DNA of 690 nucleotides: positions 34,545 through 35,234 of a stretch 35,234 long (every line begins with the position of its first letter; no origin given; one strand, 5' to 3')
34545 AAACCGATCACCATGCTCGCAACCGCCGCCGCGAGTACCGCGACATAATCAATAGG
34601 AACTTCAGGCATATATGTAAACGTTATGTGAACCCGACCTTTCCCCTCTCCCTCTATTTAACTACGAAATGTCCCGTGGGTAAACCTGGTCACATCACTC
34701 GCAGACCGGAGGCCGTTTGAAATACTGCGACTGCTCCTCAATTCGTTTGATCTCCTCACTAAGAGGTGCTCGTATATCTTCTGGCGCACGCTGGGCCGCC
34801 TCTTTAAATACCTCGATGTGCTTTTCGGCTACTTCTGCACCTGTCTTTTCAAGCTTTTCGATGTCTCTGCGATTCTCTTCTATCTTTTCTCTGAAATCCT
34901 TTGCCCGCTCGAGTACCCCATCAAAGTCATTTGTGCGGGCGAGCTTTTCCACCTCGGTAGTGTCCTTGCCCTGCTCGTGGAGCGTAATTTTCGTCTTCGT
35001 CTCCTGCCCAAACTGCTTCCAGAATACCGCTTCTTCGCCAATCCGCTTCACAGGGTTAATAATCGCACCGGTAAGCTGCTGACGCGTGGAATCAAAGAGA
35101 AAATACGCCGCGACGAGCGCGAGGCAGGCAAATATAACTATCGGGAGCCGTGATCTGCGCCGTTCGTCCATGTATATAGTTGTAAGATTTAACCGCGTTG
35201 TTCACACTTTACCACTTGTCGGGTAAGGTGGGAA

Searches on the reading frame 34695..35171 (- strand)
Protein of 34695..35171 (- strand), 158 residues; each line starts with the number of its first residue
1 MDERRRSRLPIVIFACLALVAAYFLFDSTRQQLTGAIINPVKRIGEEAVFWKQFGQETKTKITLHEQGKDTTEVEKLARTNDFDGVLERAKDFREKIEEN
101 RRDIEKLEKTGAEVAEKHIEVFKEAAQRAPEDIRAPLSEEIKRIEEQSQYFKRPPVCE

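Call 32: find_encoding_contigs(protein=window:34695-35171:-, flank=10000, max_places=6)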
Protein window:34695-35171:- (158 aa): 3 contigs read that carry it; 1 place shown.
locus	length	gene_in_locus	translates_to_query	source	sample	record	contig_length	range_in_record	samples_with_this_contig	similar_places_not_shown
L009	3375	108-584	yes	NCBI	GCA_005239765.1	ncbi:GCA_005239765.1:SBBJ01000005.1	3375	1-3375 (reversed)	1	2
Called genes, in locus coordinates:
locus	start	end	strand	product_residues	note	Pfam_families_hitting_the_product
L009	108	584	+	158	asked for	-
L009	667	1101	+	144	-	PF08570:DUF1761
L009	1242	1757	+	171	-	-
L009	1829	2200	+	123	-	-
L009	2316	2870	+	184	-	PF10517:DM13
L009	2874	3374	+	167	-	?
